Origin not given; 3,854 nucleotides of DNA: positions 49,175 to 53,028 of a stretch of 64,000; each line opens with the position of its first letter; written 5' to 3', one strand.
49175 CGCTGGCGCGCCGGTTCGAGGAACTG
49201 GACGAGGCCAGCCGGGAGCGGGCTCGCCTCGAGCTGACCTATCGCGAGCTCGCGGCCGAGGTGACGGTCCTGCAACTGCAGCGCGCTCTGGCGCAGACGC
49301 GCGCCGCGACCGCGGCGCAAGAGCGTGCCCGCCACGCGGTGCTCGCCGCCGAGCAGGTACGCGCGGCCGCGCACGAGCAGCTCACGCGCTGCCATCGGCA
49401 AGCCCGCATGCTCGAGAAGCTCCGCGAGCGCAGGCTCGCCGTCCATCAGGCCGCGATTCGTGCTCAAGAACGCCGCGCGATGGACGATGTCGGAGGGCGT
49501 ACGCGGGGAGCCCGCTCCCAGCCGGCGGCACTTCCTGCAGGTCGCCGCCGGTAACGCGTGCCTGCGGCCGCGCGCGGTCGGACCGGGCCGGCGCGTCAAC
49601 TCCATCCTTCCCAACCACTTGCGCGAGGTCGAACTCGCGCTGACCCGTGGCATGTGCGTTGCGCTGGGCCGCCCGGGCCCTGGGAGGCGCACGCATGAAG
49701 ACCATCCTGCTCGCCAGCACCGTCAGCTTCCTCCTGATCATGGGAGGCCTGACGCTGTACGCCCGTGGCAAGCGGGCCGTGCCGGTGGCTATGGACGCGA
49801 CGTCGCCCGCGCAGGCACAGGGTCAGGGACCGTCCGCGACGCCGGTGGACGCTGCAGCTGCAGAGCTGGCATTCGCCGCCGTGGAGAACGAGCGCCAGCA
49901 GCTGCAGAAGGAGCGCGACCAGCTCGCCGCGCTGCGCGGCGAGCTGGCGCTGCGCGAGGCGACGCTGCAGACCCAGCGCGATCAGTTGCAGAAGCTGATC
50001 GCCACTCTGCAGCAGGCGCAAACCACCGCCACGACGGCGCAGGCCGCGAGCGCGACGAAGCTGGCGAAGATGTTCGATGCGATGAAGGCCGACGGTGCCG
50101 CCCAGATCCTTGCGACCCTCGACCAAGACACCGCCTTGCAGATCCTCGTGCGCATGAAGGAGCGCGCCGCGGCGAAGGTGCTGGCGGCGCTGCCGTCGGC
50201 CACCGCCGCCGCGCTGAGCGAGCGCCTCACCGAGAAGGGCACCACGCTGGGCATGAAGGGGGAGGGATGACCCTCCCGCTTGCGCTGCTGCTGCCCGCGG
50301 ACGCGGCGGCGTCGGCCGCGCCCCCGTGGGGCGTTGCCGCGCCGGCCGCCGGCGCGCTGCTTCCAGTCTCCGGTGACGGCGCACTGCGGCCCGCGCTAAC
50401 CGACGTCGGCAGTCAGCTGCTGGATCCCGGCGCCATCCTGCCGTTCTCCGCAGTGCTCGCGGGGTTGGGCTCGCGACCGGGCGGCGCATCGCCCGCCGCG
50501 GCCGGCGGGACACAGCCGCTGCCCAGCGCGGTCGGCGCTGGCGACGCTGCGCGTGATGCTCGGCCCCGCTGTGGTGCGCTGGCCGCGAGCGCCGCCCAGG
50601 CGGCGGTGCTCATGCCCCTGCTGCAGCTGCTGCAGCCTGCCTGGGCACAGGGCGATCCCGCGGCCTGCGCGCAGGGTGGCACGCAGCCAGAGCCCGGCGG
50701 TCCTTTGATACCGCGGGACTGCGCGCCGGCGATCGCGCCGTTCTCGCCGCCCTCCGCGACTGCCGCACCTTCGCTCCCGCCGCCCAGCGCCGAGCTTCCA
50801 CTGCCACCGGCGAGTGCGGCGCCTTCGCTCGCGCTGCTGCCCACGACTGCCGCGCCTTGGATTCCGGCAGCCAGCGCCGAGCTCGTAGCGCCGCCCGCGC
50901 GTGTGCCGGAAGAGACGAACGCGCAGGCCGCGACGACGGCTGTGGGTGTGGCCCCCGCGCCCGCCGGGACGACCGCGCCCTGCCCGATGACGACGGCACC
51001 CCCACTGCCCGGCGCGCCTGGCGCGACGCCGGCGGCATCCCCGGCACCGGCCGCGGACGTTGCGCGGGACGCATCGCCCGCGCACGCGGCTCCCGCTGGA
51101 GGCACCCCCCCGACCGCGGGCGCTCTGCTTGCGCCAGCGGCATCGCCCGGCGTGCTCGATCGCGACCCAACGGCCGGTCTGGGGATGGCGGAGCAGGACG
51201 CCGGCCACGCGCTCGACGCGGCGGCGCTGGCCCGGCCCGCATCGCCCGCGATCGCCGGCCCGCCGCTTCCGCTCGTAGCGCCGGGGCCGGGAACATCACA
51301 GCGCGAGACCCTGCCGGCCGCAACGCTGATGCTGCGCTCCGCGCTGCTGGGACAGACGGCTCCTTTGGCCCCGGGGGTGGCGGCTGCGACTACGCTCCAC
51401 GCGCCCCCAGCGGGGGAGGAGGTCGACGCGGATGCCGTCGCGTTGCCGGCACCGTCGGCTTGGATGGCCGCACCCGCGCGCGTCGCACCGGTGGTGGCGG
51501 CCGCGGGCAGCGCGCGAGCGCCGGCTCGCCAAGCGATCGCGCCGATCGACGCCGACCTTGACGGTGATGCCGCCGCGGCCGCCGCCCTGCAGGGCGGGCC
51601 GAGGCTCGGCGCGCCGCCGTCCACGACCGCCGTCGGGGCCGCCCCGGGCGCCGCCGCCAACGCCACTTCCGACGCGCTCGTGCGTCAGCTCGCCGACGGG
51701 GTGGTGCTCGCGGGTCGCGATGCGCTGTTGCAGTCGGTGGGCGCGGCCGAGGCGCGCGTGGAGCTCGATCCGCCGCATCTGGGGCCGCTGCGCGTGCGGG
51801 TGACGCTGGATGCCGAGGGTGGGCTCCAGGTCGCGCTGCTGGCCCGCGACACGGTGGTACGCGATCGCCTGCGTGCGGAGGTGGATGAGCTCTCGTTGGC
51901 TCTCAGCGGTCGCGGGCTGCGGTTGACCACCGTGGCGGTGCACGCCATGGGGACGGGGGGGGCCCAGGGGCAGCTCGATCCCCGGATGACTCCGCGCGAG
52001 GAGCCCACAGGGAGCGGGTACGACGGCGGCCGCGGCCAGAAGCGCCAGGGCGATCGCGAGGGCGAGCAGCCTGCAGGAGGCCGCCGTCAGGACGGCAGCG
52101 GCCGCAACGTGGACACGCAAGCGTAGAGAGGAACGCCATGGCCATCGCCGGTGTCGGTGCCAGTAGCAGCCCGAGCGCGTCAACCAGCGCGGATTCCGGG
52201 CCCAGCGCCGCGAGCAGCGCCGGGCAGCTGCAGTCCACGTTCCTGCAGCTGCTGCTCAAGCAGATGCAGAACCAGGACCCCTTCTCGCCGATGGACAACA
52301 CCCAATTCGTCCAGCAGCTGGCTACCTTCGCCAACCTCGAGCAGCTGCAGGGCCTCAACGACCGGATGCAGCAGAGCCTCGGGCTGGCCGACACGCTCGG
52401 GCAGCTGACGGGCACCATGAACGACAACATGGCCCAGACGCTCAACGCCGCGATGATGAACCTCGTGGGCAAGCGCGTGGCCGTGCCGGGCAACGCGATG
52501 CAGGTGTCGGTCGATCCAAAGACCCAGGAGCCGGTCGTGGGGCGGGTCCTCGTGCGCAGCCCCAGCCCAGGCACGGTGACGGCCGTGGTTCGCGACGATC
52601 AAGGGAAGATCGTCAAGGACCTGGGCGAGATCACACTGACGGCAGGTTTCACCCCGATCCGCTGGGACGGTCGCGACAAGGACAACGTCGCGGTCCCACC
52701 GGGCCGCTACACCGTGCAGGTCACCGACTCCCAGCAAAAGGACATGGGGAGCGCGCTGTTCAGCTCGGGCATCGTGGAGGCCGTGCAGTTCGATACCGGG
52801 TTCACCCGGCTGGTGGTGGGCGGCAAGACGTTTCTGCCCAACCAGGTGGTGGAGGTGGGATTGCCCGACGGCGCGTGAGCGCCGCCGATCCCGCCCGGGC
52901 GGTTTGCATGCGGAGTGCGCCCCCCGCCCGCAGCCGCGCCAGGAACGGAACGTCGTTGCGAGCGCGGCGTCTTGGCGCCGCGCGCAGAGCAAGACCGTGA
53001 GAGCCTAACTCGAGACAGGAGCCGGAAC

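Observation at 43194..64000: Bacillus-like fla/che gene order in a diderm, sigma-54-using, high-GC organism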

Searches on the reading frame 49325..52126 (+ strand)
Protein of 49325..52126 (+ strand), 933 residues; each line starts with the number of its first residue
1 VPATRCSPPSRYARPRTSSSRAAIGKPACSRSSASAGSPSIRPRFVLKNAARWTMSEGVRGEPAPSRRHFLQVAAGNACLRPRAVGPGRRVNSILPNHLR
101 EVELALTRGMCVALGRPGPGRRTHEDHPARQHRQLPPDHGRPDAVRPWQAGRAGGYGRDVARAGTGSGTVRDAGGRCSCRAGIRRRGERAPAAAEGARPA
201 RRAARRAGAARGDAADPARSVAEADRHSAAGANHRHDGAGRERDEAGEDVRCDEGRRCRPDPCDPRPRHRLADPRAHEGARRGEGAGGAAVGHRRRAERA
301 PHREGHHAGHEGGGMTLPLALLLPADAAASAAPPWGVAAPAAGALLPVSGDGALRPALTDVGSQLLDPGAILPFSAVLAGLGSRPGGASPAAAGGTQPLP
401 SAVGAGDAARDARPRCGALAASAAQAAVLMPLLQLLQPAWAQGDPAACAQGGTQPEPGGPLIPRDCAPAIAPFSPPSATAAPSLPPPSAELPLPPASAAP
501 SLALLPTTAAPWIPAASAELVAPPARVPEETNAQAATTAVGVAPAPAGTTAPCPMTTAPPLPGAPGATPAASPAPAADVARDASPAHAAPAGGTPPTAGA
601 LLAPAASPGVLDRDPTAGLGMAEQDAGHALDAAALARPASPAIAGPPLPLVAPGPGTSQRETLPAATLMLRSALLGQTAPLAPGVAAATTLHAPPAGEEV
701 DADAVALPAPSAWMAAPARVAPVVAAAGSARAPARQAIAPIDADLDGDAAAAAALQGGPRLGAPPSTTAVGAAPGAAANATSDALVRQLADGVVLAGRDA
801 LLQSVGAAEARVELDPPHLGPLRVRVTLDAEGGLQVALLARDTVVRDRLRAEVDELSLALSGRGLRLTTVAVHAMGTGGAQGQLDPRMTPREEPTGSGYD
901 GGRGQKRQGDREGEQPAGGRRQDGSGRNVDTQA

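Call 4: search_protein_families(library=pfam, proteins=[window:49325-52126:+], max_evalue=0.01)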
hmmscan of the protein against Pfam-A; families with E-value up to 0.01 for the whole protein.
window:49325-52126:+ (933 aa): 1 family
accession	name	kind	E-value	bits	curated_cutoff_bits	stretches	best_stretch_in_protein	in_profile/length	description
PF02120.21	Flg_hook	-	1.2e-11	44.7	29.8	1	803-876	8-80/85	Flagellar hook-length control protein FliK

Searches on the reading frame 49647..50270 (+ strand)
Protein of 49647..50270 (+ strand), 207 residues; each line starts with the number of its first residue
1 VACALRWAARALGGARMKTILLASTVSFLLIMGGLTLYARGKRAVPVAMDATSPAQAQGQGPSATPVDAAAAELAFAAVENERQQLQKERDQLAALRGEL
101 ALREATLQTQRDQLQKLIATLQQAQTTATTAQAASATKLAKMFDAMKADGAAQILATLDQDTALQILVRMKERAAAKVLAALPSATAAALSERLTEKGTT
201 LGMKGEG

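Call 4: search_protein_families(library=pfam, proteins=[window:49647-50270:+], max_evalue=0.01)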
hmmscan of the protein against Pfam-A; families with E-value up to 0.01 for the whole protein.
window:49647-50270:+ (207 aa): 2 families
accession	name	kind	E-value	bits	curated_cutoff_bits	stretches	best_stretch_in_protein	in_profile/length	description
PF03448.22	MgtE_N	-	8.3e-06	26.7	25.9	1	114-192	17-95/102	MgtE intracellular N domain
PF10186.14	ATG14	-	0.0048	16.5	33.2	1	63-144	55-136/347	Vacuolar sorting 38 and autophagy-related subunit 14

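Call 11: search_protein_families(library=ncbifam, proteins=[window:49647-50270:+], max_evalue=1)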
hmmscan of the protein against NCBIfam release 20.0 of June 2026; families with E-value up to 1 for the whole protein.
window:49647-50270:+ (207 aa): 13 families
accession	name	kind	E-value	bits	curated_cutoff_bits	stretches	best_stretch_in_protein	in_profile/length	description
NF047368.1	collar_FlbB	equivalog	2.6e-07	30.6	110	1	64-177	54-166/193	periplasmic-type flagellar collar protein FlbB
NF038350.1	taxis_HmpF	equivalog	0.0032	15.9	200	1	76-140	133-200/553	pilus motility taxis protein HmpF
NF047408.1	SA0632_fam_LP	equivalog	0.011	15.4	70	1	80-120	21-61/68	SA0632 family lipoprotein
NF009641.0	PRK13169.1-2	equivalog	0.012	16.1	128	1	78-137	12-71/115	DNA replication initiation control protein YabA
NF045487.1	ASRP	equivalog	0.02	13.5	300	1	78-131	129-237/593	archaea-specific SMC-related protein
TIGR03319.1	RNase_Y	equivalog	0.047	12.2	454.35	1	78-174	77-173/514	ribonuclease Y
NF038291.1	rep_pAB02_ORF2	subfamily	0.049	14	85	1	82-144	65-132/172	plasmid replication DNA-binding protein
TIGR00344.1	alaS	equivalog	0.057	11.6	457.05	1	78-179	720-819/847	alanine--tRNA ligase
NF041864.1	EpsV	equivalog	0.059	11.9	800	1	58-196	161-300/484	PCP family exopolysaccharide biosynthesis protein EpsV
NF045780.1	TrlF_fam_ATP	equivalog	0.075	11.7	350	1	77-138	640-701/944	TrlF family AAA-like ATPase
NF008510.0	PRK11427.1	equivalog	0.27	9.7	821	1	75-197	548-678/683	multidrug efflux transporter permease subunit MdtO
NF006281.0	PRK08452.1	equivalog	0.44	10.8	117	0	161-196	79-114/124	flagella length regulator FlaG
NF033885.1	conj_TraP_IncI1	equivalog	0.76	9.5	135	1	67-137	84-152/217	conjugal transfer protein TraP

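Call 58: find_related_loci(query=window:49695-50270:+, collection=metagenome_contigs, flank=10000)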
Query window:49695-50270:+ (191 aa) in metagenome_contigs; peptide patterns used: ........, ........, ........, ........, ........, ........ (x = any residue, [..] = any of these).
379 stretches matched a pattern, but none encodes a relative of the query by tblastn (E <= 1e-3).

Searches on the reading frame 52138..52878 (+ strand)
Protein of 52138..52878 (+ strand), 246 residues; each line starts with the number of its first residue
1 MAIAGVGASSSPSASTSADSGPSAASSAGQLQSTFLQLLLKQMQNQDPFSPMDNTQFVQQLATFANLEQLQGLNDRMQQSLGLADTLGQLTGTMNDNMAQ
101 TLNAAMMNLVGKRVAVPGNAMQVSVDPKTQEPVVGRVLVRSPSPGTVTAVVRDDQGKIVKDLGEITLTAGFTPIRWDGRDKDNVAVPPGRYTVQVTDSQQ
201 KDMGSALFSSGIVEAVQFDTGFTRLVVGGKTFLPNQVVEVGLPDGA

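Call 5: search_protein_families(library=pfam, proteins=[window:52138-52878:+], max_evalue=0.01)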
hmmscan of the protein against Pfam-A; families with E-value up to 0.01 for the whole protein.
window:52138-52878:+ (246 aa): 2 families
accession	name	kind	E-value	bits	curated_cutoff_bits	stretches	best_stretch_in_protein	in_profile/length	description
PF03963.19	FlgD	-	1.1e-20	74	27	1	9-79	5-75/75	Flagellar hook capping protein - N-terminal region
PF13860.13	FlgD_ig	-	1.2e-10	41.6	27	1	145-199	23-77/79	FlgD Ig-like domain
